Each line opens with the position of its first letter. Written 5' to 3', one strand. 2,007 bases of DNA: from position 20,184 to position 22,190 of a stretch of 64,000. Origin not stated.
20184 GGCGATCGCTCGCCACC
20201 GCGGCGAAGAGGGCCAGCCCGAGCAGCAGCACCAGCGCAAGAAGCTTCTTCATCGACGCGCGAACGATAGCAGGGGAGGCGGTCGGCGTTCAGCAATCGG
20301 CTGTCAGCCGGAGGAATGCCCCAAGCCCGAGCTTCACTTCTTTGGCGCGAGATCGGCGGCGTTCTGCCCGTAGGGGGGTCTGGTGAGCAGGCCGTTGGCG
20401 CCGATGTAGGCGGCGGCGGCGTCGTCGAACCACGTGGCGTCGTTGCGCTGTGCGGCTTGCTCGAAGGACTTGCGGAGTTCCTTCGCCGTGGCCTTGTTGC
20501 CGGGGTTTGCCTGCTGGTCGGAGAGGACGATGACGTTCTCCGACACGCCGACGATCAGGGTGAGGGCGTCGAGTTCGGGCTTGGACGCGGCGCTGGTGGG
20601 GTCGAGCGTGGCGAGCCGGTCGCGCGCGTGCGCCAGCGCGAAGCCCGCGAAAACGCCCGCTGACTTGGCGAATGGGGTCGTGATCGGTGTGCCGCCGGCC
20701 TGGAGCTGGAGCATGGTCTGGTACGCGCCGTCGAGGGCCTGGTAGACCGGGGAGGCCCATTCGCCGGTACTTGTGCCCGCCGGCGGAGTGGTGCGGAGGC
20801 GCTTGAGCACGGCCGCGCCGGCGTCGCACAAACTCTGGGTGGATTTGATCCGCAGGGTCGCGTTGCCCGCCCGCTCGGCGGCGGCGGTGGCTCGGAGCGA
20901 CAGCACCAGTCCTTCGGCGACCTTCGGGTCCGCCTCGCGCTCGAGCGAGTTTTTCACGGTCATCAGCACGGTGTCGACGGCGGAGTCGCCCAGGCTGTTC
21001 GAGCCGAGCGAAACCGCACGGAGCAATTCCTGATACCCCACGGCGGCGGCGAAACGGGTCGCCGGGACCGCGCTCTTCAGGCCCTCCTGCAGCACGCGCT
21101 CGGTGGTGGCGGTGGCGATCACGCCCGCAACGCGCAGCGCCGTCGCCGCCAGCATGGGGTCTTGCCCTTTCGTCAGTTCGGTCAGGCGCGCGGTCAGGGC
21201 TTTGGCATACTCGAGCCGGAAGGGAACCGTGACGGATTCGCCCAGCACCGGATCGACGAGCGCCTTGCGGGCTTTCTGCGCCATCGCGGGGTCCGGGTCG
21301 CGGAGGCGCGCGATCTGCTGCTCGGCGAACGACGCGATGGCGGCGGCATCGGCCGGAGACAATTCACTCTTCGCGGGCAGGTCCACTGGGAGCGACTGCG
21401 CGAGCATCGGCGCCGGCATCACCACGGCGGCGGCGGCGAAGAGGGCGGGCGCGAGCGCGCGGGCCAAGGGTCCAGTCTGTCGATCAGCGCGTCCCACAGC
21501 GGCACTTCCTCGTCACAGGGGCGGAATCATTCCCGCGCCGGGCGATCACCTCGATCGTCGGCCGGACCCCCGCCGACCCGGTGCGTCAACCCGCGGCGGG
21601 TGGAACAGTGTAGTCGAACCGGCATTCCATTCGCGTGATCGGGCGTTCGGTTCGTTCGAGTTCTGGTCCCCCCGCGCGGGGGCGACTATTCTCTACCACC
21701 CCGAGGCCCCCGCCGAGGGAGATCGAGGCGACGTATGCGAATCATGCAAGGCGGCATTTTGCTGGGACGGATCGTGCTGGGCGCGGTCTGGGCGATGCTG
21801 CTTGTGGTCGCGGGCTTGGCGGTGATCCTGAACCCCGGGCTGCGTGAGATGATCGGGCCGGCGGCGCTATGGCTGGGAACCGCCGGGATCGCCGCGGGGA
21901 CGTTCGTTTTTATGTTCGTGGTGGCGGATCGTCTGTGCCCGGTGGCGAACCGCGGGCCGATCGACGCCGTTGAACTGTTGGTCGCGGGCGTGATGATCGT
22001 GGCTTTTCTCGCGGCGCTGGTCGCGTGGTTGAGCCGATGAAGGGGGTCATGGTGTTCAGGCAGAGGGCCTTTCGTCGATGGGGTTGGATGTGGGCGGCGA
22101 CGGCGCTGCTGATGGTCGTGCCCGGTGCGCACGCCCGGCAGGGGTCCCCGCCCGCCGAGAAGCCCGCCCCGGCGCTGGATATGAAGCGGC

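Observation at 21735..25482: Translationally coupled three-gene operon: small TM protein, 839-aa exported protein, UPF0104 flippase-like membrane protein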

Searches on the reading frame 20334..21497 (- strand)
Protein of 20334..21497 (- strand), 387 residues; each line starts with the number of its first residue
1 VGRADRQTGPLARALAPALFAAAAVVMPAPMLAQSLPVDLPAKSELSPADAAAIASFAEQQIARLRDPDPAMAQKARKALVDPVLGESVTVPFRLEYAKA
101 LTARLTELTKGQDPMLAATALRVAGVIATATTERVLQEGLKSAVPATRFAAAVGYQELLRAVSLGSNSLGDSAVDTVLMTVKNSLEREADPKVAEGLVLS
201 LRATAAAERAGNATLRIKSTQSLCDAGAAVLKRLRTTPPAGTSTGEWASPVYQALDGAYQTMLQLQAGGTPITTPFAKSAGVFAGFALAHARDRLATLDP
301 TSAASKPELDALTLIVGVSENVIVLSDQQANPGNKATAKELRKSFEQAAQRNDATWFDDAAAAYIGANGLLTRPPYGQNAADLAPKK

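Call 4: search_protein_families(library=pfam, proteins=[window:20334-21497:-], max_evalue=0.1)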
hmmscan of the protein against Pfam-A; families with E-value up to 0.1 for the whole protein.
window:20334-21497:- (387 aa): 1 family
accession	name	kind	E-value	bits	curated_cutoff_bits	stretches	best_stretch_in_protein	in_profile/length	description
PF13646.12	HEAT_2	-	0.0073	17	27.7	1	105-152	4-52/88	HEAT repeats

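Call 5: search_protein_families(library=ncbifam, proteins=[window:20334-21497:-], max_evalue=0.1)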
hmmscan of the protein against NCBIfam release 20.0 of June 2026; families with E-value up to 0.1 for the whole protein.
window:20334-21497:- (387 aa): 0 families

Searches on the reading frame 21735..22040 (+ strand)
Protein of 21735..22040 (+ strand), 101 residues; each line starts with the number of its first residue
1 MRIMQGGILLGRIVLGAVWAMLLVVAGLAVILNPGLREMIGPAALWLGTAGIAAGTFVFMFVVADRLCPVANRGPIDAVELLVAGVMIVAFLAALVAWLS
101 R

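Call 4: search_protein_families(library=pfam, proteins=[window:21735-22040:+], max_evalue=0.1)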
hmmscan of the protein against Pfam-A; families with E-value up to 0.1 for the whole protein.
window:21735-22040:+ (101 aa): 0 families

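Call 5: search_protein_families(library=ncbifam, proteins=[window:21735-22040:+], max_evalue=0.1)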
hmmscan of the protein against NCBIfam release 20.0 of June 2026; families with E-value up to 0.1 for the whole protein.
window:21735-22040:+ (101 aa): 0 families
